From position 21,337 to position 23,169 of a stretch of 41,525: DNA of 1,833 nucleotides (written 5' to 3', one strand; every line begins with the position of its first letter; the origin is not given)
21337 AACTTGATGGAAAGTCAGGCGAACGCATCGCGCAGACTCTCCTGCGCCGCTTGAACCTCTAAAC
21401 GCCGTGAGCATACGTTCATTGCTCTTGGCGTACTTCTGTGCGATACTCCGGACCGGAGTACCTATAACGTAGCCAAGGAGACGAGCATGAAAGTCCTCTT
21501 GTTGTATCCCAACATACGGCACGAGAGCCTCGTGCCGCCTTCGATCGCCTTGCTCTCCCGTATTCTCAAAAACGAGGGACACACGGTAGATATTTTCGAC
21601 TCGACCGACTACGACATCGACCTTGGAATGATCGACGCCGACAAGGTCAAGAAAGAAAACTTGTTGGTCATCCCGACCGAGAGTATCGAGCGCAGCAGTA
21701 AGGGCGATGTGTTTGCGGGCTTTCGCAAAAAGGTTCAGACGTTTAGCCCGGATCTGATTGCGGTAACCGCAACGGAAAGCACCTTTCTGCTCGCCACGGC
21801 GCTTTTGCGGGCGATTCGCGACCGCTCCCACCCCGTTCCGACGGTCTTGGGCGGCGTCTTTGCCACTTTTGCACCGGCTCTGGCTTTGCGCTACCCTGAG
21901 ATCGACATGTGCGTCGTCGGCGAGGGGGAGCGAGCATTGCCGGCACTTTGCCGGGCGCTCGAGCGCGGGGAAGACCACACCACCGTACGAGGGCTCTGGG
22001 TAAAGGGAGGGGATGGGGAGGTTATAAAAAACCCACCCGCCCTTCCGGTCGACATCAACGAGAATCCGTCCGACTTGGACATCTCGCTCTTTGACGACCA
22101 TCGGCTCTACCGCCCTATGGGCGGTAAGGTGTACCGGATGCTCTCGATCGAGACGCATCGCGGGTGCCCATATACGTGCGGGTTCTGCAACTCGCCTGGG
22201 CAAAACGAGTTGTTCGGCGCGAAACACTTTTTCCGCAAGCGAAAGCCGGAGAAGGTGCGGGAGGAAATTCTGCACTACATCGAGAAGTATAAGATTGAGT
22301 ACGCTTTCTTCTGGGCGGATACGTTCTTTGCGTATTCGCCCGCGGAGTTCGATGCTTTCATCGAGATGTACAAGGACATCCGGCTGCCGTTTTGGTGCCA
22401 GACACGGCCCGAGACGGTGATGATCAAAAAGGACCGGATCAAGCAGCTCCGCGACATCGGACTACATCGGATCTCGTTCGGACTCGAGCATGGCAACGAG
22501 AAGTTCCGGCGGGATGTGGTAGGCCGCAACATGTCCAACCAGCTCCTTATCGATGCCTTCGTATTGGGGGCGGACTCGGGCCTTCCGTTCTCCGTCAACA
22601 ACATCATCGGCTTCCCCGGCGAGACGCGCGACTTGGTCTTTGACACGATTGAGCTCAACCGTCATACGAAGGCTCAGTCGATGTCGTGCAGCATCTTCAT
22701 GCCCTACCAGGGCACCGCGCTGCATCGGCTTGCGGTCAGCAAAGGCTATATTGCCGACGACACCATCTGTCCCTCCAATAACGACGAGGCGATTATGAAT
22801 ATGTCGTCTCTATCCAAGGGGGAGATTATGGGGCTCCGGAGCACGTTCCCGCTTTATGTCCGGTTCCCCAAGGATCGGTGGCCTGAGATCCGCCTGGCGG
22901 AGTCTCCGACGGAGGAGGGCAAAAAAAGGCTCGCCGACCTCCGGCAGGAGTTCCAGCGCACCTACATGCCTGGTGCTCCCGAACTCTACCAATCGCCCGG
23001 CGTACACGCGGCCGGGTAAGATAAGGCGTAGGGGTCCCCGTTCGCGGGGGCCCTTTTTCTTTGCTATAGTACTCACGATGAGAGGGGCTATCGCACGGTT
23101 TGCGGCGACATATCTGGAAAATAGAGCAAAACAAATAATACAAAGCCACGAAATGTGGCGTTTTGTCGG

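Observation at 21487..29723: Cassette in which two cobalamin-type radical SAM enzymes bracket a NeuB-like synthase, duplicated CMP-sugar synthetases, a cupin, a methyltransferase and an orphan GT-B protein: candidate route to an unusual, possibly C-alkylated, ulosonic-acid sugar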

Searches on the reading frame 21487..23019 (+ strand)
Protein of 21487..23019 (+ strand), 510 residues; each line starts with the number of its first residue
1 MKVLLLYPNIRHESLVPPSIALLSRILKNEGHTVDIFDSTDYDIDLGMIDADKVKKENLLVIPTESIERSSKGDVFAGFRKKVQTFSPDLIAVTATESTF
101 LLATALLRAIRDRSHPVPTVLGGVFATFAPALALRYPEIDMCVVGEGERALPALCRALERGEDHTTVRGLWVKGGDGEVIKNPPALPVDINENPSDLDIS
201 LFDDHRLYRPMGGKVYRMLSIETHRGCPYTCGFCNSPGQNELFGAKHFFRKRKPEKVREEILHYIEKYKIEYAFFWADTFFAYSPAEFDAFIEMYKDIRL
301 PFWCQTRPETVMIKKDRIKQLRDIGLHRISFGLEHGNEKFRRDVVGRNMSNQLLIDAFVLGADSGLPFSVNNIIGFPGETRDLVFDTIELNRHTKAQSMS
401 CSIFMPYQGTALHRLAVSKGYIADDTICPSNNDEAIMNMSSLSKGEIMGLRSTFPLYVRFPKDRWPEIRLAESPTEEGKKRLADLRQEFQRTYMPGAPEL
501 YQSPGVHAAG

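Call 3: search_protein_families(library=pfam, proteins=[window:21487-23019:+], max_evalue=0.01)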
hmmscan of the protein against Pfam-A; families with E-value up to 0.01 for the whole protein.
window:21487-23019:+ (510 aa): 3 families
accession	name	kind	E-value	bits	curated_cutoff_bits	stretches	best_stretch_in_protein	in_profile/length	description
PF04055.27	Radical_SAM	-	1.1e-20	74.9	29.5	1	221-389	1-164/166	Radical SAM superfamily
PF02310.24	B12-binding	-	2.4e-14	53.6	32.1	1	79-154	43-120/121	B12 binding domain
PF19864.5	Radical_SAM_N2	-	0.0004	20.3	29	1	110-165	79-132/151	Radical SAM proteins, N-terminal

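Call 4: search_protein_families(library=ncbifam, proteins=[window:21487-23019:+], max_evalue=0.01)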
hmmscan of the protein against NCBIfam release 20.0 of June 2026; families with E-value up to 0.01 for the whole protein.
window:21487-23019:+ (510 aa): 25 families
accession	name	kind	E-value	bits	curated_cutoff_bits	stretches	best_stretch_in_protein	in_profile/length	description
TIGR02026.1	BchE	equivalog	8.8e-32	110.6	481.35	1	80-448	56-417/497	magnesium-protoporphyrin IX monomethyl ester anaerobic oxidative cyclase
TIGR03471.1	HpnJ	equivalog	1.8e-25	89.8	577.6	1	89-454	70-428/472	hopanoid biosynthesis associated radical SAM protein HpnJ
TIGR04013.1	B12_SAM_MJ_1487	hypoth_equivalog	6.8e-23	81.1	251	1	91-415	47-356/382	TIGR04013 family B12-binding domain/radical SAM domain-containing protein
TIGR04072.2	rSAM_ladder_B12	equivalog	9e-23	80.6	360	2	217-426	179-382/443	lipid biosynthesis B12-binding/radical SAM protein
NF050148.1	rSAM_ApyD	equivalog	1.3e-21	76.7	750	1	81-412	68-389/645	RiPP biosynthesis radical SAM protein ApyD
TIGR03975.1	rSAM_ocin_1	subfamily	2e-20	72.8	281.85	1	81-382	122-418/606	RiPP maturation radical SAM C-methyltransferase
TIGR04014.1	B12_SAM_MJ_0865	equivalog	1.1e-19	70.5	360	1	80-432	31-374/434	methyl-coenzyme M reductase glutamine C-methyltransferase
TIGR04385.1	B12_rSAM_cofa1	equivalog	9.6e-19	67.9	450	1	74-424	48-402/438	B12 lower ligand biosynthesis radical SAM protein BzaD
NF038361.1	rSAM_Sden_1168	equivalog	3.4e-17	62.2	575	1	135-444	195-501/560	Sden_1168 family B12-binding radical SAM P-methyltransferase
TIGR04367.1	HpnR_B12_rSAM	equivalog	2.5e-16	59.3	650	1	78-410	51-367/490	hopanoid C-3 methylase HpnR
TIGR04479.1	bcpD_PhpK_rSAM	subfamily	6.6e-15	54.5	600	1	145-395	178-410/504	PhpK family radical SAM P-methyltransferase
NF033070.1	rSAM_AprD4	equivalog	1.7e-14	53.6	500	1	203-446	181-419/456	AprD4 family radical SAM diol-dehydratase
TIGR04428.1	B12_rSAM_trp_MT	equivalog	1.3e-11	43.6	500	1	106-238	86-236/558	tryptophan 2-C-methyltransferase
TIGR04295.1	B12_rSAM_oligo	hypoth_equivalog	3.5e-11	42.5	400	1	81-344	59-312/422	TIGR04295 family B12-binding domain-containing radical SAM protein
NF033712.0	B12_rSAM_KedN5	subfamily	2.4e-10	39.3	700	1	118-238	93-215/624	KedN5 family methylcobalamin-dependent radical SAM C-methyltransferase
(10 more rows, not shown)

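Call 12: search_solved_structures(query=window:21487-23019:+, max_evalue=0.001)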
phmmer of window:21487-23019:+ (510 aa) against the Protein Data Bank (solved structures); distinct sequences matched with E-value up to 0.001: 3.
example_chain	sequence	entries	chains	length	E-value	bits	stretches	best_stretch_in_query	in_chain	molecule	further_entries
6fd2_B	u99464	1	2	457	2.7e-12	49.3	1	218-447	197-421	Putative apramycin biosynthetic oxidoreductase 4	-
9ccb_A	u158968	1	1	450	1.5e-11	46.9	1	119-413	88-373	Radical SAM core domain-containing protein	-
7kdx_A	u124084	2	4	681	1.5e-10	43.6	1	87-289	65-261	Methyltransferase TokK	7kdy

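Call 29: find_related_loci(query=window:21487-23019:+, collection=metagenome_contigs, flank=10000)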
Query window:21487-23019:+ (510 aa) in metagenome_contigs; peptide patterns used: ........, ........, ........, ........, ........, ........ (x = any residue, [..] = any of these).
106 stretches matched a pattern; 48 encode a relative of the query (tblastn E <= 1e-3); 48 distinct loci.
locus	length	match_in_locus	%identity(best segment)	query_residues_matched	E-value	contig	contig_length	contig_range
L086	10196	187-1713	85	1-510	0e+0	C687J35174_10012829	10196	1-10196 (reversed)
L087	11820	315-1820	81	1-503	0e+0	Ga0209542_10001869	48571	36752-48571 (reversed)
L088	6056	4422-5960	80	1-510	0e+0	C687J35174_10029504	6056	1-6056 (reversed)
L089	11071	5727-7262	80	1-510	0e+0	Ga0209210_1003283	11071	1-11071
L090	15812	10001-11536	80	1-510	0e+0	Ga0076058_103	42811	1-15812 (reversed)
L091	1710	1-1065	100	156-510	0e+0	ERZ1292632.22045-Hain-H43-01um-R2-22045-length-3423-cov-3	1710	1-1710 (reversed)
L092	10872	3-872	88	221-510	1e-177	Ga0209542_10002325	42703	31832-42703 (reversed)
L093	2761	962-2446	49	2-493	9e-176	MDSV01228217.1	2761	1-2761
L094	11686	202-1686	50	2-493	7e-165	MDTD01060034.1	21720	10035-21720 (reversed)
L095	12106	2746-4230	49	2-493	2e-157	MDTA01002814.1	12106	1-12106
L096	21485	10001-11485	50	3-494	9e-157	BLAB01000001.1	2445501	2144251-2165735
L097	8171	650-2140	50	1-493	1e-156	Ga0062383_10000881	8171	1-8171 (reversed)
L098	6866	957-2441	48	2-493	1e-156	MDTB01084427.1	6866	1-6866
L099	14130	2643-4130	48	2-493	1e-155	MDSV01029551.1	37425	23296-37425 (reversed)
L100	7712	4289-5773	49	3-494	6e-155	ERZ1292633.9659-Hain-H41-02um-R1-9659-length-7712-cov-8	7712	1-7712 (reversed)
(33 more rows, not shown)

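Call 35: search_protein_families(library=pfam, proteins=[L095:596-2443:-, L095:4675-5172:+, L095:5235-6095:+, L095:6092-6844:+, L095:6844-7533:+, L095:7530-8714:+, L095:8733-9953:+, L095:9962-10960:+, L086:2589-4298:+, L086:7387-8943:+], max_evalue=0.001)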
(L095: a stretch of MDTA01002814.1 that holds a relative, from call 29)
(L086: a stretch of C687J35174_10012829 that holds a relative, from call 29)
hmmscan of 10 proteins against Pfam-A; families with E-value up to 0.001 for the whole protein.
L095:596-2443:- (615 aa): 1 family
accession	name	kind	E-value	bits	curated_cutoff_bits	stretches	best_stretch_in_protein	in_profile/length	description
PF07715.20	Plug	-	1.5e-19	70.9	23.9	1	54-155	9-107/107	TonB-dependent Receptor Plug Domain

L095:4675-5172:+ (165 aa): 0 families

L095:5235-6095:+ (286 aa): 1 family
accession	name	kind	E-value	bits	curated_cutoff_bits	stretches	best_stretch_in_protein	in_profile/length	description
PF03102.20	NeuB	-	2.6e-70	237.1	22.1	1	30-267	1-241/241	NeuB family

L095:6092-6844:+ (250 aa): 2 families
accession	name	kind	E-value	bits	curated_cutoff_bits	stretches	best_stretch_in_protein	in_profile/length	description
PF05721.19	PhyH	-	7e-26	92.3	22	1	11-214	1-212/213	Phytanoyl-CoA dioxygenase (PhyH)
PF07350.19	Gig2-like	-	0.00024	20.4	27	1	164-211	290-340/408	Gig2-like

L095:6844-7533:+ (229 aa): 1 family
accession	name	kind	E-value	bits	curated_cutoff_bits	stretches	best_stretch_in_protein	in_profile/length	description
PF02348.25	CTP_transf_3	-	6e-19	69.2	22.6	1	5-188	2-167/217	Cytidylyltransferase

L095:7530-8714:+ (394 aa): 3 families
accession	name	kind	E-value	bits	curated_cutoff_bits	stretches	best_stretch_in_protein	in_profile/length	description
PF01041.23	DegT_DnrJ_EryC1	-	1.7e-88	297.7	19.8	1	15-383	4-359/360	DegT/DnrJ/EryC1/StrS aminotransferase family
PF00266.25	Aminotran_5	-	8.8e-10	38.5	21.5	1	46-192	54-208/371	Aminotransferase class-V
PF00155.27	Aminotran_1_2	-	2.2e-06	27.6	19.7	1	37-130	44-153/361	Aminotransferase class I and II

L095:8733-9953:+ (406 aa): 0 families

L095:9962-10960:+ (332 aa): 0 families

L086:2589-4298:+ (569 aa): 6 families
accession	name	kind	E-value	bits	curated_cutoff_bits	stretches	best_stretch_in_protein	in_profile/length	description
PF03721.20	UDPG_MGDP_dh_N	-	1e-40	139.8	27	1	141-317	2-181/187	UDP-glucose/GDP-mannose dehydrogenase family, NAD binding domain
PF00984.24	UDPG_MGDP_dh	-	8.3e-24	84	25.4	1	337-427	1-92/94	UDP-glucose/GDP-mannose dehydrogenase family, central domain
PF03720.21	UDPG_MGDP_dh_C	-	6.3e-11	43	30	1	453-551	2-99/103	UDP-glucose/GDP-mannose dehydrogenase family, UDP binding domain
PF00571.33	CBS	-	3e-08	34.3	24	1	9-63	9-56/57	CBS domain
PF02826.25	2-Hacid_dh_C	-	0.00017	21.4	25.1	0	134-193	31-88/178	D-isomer specific 2-hydroxyacid dehydrogenase, NAD binding domain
PF14833.11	NAD_binding_11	-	0.00035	21.3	30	1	340-385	4-49/122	NAD-binding of NADP-dependent 3-hydroxyisobutyrate dehydrogenase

L086:7387-8943:+ (518 aa): 2 families
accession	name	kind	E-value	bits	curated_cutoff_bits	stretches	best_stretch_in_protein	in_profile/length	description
PF04055.27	Radical_SAM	-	3.3e-19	70.1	29.5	1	217-383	4-166/166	Radical SAM superfamily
PF02310.24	B12-binding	-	1.9e-09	37.8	32.1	1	35-120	14-97/121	B12 binding domain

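Call 36: search_protein_families(library=pfam, proteins=[L096:4660-5859:+, L096:5889-7412:+, L096:7413-8405:+, L096:8423-9163:+, L096:9160-9999:+, L096:11496-12263:+, L096:12299-13120:+, L096:13480-14520:+, L096:14522-15400:+, L096:15417-16091:+], max_evalue=0.001)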
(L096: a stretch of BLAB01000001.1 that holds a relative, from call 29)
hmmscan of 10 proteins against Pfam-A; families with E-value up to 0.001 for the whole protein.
L096:4660-5859:+ (399 aa): 0 families

L096:5889-7412:+ (507 aa): 1 family
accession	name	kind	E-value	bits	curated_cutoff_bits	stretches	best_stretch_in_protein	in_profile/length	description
PF01943.22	Polysacc_synt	-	0.00073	19.5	28.2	1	12-266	7-253/274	Polysaccharide biosynthesis protein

L096:7413-8405:+ (330 aa): 2 families
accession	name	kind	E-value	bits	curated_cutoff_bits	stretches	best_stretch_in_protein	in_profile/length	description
PF04055.27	Radical_SAM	-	5.8e-23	82.3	29.5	1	55-192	1-141/166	Radical SAM superfamily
PF13186.11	SPASM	-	1.1e-12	48.4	21.5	1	250-317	1-67/67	Iron-sulfur cluster-binding domain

L096:8423-9163:+ (246 aa): 2 families
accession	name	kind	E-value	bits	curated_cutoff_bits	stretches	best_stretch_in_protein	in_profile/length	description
PF02348.25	CTP_transf_3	-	1.5e-16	61.3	22.6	1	3-142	1-128/217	Cytidylyltransferase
PF12804.13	NTP_transf_3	-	0.00017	22.3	27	1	5-152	3-134/160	MobA-like NTP transferase domain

L096:9160-9999:+ (279 aa): 1 family
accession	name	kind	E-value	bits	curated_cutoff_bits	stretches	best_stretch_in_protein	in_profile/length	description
PF01261.30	AP_endonuc_2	-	3.2e-32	112.6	31.1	1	20-266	2-248/249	Xylose isomerase-like TIM barrel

L096:11496-12263:+ (255 aa): 3 families
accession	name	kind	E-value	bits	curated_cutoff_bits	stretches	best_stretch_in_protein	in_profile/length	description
PF13561.12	adh_short_C2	-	6.1e-43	147.5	27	1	21-252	1-234/236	Enoyl-(Acyl carrier protein) reductase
PF00106.31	adh_short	-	5.5e-24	85.2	26.6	1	15-202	1-191/195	short chain dehydrogenase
PF23441.1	SDR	-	0.0001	22.2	27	1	120-254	123-256/258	SDR-like rossmann domain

L096:12299-13120:+ (273 aa): 1 family
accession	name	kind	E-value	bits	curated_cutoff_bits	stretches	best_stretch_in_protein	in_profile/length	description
PF13578.12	Methyltransf_24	-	4.5e-08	34.4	26.3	1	58-173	1-104/105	Methyltransferase domain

L096:13480-14520:+ (346 aa): 5 families
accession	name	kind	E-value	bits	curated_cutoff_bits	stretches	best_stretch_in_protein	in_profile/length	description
PF02826.25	2-Hacid_dh_C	-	1e-54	185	25.1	1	136-321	1-178/178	D-isomer specific 2-hydroxyacid dehydrogenase, NAD binding domain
PF00389.36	2-Hacid_dh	-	1e-23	83.9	24.6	1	31-342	9-123/134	D-isomer specific 2-hydroxyacid dehydrogenase, catalytic domain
PF01488.26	Shikimate_DH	-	0.00046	20.7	24.3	0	165-265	9-101/138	Shikimate / quinate 5-dehydrogenase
PF01262.27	AlaDh_PNT_C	-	0.00047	20.1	23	1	167-272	27-129/214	Alanine dehydrogenase/PNT, C-terminal domain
PF02737.24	3HCDH_N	-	0.00051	20.4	22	1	170-222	1-52/180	3-hydroxyacyl-CoA dehydrogenase, NAD binding domain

L096:14522-15400:+ (292 aa): 8 families
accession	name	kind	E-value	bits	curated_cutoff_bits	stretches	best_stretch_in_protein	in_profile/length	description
PF01370.27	Epimerase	-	1.9e-43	149.1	20.9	1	3-215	1-239/240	NAD dependent epimerase/dehydratase family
PF16363.11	GDP_Man_Dehyd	-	4.7e-29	102.3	27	1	5-236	2-269/332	GDP-mannose 4,6 dehydratase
PF01073.25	3Beta_HSD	-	3.1e-18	66.2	22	1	4-116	1-120/280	3-beta hydroxysteroid dehydrogenase/isomerase family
PF13460.12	NAD_binding_10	-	7e-18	65.6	27.2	1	7-180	1-171/184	NAD(P)H-binding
PF02719.21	Polysacc_synt_2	-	4.8e-13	49.4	20.2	1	38-158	38-176/293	Polysaccharide biosynthesis protein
PF04321.23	RmlD_sub_bind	-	2.7e-12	46.8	27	1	1-172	1-168/287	RmlD substrate binding domain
PF05368.20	NmrA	-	8.6e-08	32.6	27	1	2-243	4-244/298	NmrA-like family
PF07993.18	NAD_binding_4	-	1.7e-07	31.1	20.1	0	50-118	77-143/258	Male sterility protein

L096:15417-16091:+ (224 aa): 1 family
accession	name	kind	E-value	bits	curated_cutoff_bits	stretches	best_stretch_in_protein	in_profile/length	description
PF04199.19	Cyclase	-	6.9e-20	72.1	23.1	1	8-157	2-140/142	Putative cyclase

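Call 65: search_protein_families(library=ncbifam, proteins=[L086:2589-4298:+, L096:9160-9999:+, L096:9971-11509:+], max_evalue=0.000001)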
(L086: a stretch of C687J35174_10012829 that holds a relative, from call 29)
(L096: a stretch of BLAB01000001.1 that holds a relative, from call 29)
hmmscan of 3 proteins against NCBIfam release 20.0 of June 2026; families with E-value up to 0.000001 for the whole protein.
L086:2589-4298:+ (569 aa): 7 families
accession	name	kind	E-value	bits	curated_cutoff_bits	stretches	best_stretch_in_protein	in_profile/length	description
TIGR03026.1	NDP-sugDHase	subfamily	2e-102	343.1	189.8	1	141-549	2-411/413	nucleotide sugar dehydrogenase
NF040825.1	UDPMaNacDH_Arch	equivalog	1.9e-73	247.7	750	1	141-545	2-394/418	UDP-N-acetyl-D-mannosamine dehydrogenase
NF008286.0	PRK11064.1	equivalog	2.4e-62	210.9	459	1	139-533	3-404/420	UDP-N-acetyl-D-mannosamine dehydrogenase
NF041297.1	UDPGDh_AglM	equivalog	3.2e-51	174.6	670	1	141-532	2-399/429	UDP-glucose 6-dehydrogenase AglM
NF011729.0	PRK15182.1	equivalog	6.8e-48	163.5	592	1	141-548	8-411/425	Vi polysaccharide biosynthesis UDP-N-acetylglucosamine C-6 dehydrogenase TviB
NF047673.2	TeichurnBiosyTuaD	equivalog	1.4e-42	146.4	700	1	139-545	1-407/439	UDP-glucose 6-dehydrogenase TuaD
NF011631.0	PRK15057.1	equivalog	1.3e-12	47.6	757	1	142-403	3-258/388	UDP-glucose 6-dehydrogenase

L096:9160-9999:+ (279 aa): 6 families
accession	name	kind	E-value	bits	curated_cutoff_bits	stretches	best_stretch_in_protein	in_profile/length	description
NF041099.2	keto_glucon_epim_IolO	equivalog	2.7e-28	99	300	1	13-266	21-266/269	5-keto-L-gluconate epimerase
NF051856.1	PsicseEpim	equivalog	8.9e-20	71.7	300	1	12-245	15-244/287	D-psicose 3-epimerase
NF007360.0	PRK09856.1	equivalog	1.5e-14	54.2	305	1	1-252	1-254/276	fructoselysine 3-epimerase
TIGR03234.1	OH-pyruv-isom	equivalog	1.7e-11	43.9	353.45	1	115-247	107-241/254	hydroxypyruvate isomerase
NF007444.0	PRK09997.1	equivalog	6.2e-10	39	465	1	123-247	116-242/258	hydroxypyruvate isomerase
NF043033.1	OxoTetrIsom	equivalog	4.9e-07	29.8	325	1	121-247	110-238/251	2-oxo-tetronate isomerase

L096:9971-11509:+ (512 aa): 20 families
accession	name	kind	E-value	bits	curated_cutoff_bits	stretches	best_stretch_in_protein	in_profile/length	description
TIGR04013.1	B12_SAM_MJ_1487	hypoth_equivalog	2.5e-31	108.9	251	1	79-426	26-356/382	TIGR04013 family B12-binding domain/radical SAM domain-containing protein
TIGR02026.1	BchE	equivalog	1.6e-26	93.2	481.35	1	86-427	53-387/497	magnesium-protoporphyrin IX monomethyl ester anaerobic oxidative cyclase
TIGR03471.1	HpnJ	equivalog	9.9e-25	87.3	577.6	1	98-486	70-450/472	hopanoid biosynthesis associated radical SAM protein HpnJ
TIGR04072.2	rSAM_ladder_B12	equivalog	3.5e-24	85.3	360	1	28-436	21-381/443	lipid biosynthesis B12-binding/radical SAM protein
TIGR04479.1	bcpD_PhpK_rSAM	subfamily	6.2e-23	80.9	600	1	151-403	177-409/504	PhpK family radical SAM P-methyltransferase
TIGR03975.1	rSAM_ocin_1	subfamily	5.7e-20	71.3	281.85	1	136-401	172-428/606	RiPP maturation radical SAM C-methyltransferase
NF038361.1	rSAM_Sden_1168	equivalog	2.3e-18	66.1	575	1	114-452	162-498/560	Sden_1168 family B12-binding radical SAM P-methyltransferase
TIGR04014.1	B12_SAM_MJ_0865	equivalog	2e-17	63.1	360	1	90-430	32-361/434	methyl-coenzyme M reductase glutamine C-methyltransferase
NF050148.1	rSAM_ApyD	equivalog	8.1e-17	60.8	750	1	122-406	102-369/645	RiPP biosynthesis radical SAM protein ApyD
TIGR04385.1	B12_rSAM_cofa1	equivalog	1.4e-14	54.2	450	1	81-404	46-365/438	B12 lower ligand biosynthesis radical SAM protein BzaD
TIGR04295.1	B12_rSAM_oligo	hypoth_equivalog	8.5e-13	47.8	400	1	113-357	91-317/422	TIGR04295 family B12-binding domain-containing radical SAM protein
NF033712.0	B12_rSAM_KedN5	subfamily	7.7e-12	44.2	700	1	116-297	85-260/624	KedN5 family methylcobalamin-dependent radical SAM C-methyltransferase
TIGR04367.1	HpnR_B12_rSAM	equivalog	1.5e-11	43.5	650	1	86-382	50-332/490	hopanoid C-3 methylase HpnR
NF033070.1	rSAM_AprD4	equivalog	3e-10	39.6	500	1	194-437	167-402/456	AprD4 family radical SAM diol-dehydratase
TIGR00538.1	hemN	equivalog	2.7e-08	33.1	324.95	1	301-418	132-245/454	oxygen-independent coproporphyrinogen III oxidase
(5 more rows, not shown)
